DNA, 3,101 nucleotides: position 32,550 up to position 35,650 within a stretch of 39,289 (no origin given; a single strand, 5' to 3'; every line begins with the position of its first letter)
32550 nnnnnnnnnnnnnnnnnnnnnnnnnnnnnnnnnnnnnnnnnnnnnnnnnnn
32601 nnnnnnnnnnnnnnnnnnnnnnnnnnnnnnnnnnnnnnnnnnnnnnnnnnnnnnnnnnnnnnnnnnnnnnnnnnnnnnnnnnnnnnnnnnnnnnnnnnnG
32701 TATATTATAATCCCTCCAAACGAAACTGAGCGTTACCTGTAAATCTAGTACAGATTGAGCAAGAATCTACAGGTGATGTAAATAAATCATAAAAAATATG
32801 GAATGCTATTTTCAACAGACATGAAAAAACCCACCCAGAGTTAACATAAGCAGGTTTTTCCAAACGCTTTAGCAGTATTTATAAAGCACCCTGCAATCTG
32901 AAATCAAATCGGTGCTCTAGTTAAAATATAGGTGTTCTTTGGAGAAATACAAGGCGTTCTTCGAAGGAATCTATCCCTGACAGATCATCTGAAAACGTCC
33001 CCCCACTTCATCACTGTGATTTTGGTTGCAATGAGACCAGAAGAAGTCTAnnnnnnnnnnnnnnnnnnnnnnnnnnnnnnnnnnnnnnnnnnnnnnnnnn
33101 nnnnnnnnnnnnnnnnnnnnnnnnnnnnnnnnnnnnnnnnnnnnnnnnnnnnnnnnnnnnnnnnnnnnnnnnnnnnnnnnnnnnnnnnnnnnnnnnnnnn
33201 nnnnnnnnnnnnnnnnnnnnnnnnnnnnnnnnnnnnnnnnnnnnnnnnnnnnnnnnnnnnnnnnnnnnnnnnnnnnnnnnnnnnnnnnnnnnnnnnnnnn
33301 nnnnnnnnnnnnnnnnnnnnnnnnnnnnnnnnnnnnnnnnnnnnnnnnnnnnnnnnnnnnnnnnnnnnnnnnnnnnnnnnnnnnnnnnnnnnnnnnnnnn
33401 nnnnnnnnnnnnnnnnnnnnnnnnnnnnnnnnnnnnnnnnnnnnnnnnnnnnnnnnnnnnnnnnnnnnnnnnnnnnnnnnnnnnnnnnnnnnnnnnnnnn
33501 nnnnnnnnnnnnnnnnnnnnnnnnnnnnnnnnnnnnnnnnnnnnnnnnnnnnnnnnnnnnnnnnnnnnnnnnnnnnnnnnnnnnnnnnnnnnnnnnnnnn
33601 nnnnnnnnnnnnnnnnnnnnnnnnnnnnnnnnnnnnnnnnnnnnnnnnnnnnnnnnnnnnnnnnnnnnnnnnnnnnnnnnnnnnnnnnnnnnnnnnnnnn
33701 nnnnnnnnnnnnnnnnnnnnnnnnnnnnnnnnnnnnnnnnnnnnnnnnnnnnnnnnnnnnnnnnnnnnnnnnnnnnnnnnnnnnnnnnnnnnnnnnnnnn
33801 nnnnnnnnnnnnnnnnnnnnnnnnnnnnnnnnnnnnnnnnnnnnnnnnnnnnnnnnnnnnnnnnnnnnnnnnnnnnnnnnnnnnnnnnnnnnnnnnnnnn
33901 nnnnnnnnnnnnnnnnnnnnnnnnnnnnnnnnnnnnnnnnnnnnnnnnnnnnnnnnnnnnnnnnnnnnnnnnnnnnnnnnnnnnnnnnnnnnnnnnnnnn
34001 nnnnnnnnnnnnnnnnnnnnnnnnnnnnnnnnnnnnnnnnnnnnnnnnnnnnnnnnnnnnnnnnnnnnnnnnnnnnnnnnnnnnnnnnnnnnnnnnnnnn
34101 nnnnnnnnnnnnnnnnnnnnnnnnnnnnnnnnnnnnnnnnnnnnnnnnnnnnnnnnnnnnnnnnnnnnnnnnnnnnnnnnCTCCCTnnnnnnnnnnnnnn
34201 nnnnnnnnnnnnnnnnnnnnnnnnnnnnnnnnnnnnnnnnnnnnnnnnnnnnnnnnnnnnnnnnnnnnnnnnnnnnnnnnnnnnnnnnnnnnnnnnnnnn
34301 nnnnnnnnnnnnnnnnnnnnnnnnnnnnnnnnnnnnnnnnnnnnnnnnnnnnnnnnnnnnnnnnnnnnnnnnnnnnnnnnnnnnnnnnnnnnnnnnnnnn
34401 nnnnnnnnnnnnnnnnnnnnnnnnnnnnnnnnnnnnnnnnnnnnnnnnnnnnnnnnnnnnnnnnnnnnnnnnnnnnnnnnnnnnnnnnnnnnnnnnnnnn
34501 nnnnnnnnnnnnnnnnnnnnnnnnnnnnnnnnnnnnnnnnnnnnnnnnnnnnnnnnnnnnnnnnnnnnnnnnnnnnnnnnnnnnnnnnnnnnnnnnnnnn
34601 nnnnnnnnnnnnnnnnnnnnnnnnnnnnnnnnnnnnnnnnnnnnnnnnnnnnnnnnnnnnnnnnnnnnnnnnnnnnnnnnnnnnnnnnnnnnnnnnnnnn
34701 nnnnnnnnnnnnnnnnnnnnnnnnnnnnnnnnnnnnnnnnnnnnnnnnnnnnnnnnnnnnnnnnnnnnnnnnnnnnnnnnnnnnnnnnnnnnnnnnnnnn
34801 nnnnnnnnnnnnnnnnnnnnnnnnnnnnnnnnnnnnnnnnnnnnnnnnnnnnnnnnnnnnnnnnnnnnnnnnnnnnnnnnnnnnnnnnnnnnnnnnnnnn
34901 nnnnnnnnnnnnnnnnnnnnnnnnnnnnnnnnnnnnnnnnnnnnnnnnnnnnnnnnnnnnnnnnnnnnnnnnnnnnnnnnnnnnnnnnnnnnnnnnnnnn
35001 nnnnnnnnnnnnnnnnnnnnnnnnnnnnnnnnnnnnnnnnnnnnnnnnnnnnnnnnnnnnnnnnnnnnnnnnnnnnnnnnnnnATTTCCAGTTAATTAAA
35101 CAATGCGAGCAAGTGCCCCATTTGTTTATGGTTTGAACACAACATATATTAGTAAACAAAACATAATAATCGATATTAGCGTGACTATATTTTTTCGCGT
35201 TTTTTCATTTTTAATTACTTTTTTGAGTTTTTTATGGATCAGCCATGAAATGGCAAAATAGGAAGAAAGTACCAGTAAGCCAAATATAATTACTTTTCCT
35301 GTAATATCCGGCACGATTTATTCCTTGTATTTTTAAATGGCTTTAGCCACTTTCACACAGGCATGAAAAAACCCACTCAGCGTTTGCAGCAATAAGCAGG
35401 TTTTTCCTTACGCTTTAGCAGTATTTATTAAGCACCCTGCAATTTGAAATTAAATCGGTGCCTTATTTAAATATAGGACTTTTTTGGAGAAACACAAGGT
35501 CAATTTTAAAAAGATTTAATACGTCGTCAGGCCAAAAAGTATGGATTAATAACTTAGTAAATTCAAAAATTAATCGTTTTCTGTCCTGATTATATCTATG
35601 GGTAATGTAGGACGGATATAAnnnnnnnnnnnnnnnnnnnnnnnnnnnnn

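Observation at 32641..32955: Dispersed 100-145-bp intergenic repeat family (three same-orientation copies plus a fragment): candidate sRNA, MITE or portable promoter module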

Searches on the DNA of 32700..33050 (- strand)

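Call 13: search_rna_families(source=window, start=32700, end=33050, threshold=evalue, max_evalue=10)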
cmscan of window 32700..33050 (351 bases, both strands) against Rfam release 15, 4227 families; matches with E-value up to 10: 4.
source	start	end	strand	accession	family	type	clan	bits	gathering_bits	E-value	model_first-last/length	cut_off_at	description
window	32849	32925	-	RF00521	SAM_alpha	Cis-reg; riboswitch;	-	28.2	36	0.00014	1-79/79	no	Alpha-proteobacteria SAM riboswitch aptamer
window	32859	32923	-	RF01726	SAM-II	Cis-reg; riboswitch;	-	26.8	44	0.0039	1-60/60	no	SAM-II riboswitch aptamer (SAM-II long loop)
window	32775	32816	+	RF01363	CRISPR-DR50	Gene; CRISPR;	-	25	47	0.099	1-46/46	no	CRISPR RNA direct repeat element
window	32710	32888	-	RF01889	lincRNA-p21_1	Gene; lncRNA;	-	12.1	75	6.3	1-174/174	no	LincRNA-p21 conserved region 1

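Call 88: search_dna_similar(query=window:32808-32960:-, collection=plasmids, mode=distant, max_rows=8)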
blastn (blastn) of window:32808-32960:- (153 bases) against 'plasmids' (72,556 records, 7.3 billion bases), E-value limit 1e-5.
No match.

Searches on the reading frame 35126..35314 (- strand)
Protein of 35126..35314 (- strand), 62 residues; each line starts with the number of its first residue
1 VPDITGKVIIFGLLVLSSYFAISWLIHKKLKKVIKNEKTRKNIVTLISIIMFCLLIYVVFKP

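Call 17: search_protein_families(library=pfam, proteins=[window:35126-35314:-], max_evalue=0.01)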
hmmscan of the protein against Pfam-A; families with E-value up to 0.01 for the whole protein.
window:35126-35314:- (62 aa): 0 families

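Call 49: find_homologous_proteins(query=window:35126-35314:-, max_evalue=0.01)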
Query window:35126-35314:- (62 aa): 2 proteins with E <= 0.01 among 2 candidates.
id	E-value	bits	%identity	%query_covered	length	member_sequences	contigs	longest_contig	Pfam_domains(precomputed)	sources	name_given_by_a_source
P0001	1.4e-21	93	73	100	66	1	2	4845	-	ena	-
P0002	1.2e-18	83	69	100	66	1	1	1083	-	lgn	-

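Call 50: find_encoding_contigs(protein=P0001, flank=5000)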
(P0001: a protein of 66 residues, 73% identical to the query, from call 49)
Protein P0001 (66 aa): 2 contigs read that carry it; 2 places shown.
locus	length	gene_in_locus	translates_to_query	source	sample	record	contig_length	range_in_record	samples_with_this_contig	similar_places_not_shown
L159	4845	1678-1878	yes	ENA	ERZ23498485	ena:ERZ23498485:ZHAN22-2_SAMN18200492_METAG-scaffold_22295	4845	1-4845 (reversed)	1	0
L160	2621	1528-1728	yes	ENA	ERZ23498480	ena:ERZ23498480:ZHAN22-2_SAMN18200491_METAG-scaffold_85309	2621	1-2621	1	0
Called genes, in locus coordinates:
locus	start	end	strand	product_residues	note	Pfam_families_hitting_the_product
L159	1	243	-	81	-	?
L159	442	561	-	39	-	-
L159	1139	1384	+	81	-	-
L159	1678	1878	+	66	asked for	-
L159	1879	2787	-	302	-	PF01026:TatD_DNase, PF04909:Amidohydro_2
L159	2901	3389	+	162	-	-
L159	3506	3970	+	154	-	PF07308:DUF1456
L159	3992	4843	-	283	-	?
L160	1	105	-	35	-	?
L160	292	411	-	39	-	-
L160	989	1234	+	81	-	-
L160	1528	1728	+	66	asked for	-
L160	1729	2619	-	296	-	?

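Call 51: find_encoding_contigs(protein=P0002, flank=5000)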
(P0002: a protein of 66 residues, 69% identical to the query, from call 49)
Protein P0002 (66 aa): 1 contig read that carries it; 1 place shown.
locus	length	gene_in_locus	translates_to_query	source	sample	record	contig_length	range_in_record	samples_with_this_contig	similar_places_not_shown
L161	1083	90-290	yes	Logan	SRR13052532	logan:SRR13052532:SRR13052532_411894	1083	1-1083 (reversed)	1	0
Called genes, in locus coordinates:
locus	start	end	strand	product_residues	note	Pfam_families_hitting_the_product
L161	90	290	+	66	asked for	-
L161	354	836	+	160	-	-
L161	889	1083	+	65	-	?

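Call 82: search_protein_families(library=ncbifam, proteins=[window:35126-35314:-], max_evalue=0.01)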
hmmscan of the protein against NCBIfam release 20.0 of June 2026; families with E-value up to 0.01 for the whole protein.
window:35126-35314:- (62 aa): 2 families
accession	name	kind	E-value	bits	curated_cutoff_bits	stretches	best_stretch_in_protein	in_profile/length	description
NF033860.0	Wzy_O6_O28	subfamily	0.0014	17.6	75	1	6-59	40-93/385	oligosaccharide repeat unit polymerase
TIGR02970.1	succ_dehyd_cytB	equivalog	0.0094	16.2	52.3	0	4-59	26-79/120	succinate dehydrogenase, cytochrome b556 subunit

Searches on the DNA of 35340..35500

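Call 91: search_rna_families(source=window, start=35340, end=35500, threshold=evalue, max_evalue=10, show_alignments=1)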
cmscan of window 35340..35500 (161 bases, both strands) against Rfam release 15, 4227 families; matches with E-value up to 10: 6.
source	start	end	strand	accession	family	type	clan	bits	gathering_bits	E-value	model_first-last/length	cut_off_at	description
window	35363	35409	-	RF03996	mir-3012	Gene; miRNA;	-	17.9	90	0.56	1-68/68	no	mir-3012 microRNA precursor family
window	35395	35471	-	RF00521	SAM_alpha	Cis-reg; riboswitch;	-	16.2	36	0.11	1-79/79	no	Alpha-proteobacteria SAM riboswitch aptamer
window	35405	35469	-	RF01726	SAM-II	Cis-reg; riboswitch;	-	15.9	44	0.83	1-60/60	no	SAM-II riboswitch aptamer (SAM-II long loop)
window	35379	35457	+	RF02424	Bp2_287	Gene; sRNA;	-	12.6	70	0.6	49-134/174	no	Burkholderia sRNA Bp2_Cand287_SIPHT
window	35379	35414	-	RF00157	SNORD39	Gene; snRNA; snoRNA; CD-box;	CL00057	11.9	35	5.9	1-80/80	no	Small nucleolar RNA SNORD55/SNORD39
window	35363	35378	+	RF02181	ST7-AS2_1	Gene; lncRNA;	-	10.9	80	4.6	57-72/72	no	ST7 antisense RNA 2 conserved region 1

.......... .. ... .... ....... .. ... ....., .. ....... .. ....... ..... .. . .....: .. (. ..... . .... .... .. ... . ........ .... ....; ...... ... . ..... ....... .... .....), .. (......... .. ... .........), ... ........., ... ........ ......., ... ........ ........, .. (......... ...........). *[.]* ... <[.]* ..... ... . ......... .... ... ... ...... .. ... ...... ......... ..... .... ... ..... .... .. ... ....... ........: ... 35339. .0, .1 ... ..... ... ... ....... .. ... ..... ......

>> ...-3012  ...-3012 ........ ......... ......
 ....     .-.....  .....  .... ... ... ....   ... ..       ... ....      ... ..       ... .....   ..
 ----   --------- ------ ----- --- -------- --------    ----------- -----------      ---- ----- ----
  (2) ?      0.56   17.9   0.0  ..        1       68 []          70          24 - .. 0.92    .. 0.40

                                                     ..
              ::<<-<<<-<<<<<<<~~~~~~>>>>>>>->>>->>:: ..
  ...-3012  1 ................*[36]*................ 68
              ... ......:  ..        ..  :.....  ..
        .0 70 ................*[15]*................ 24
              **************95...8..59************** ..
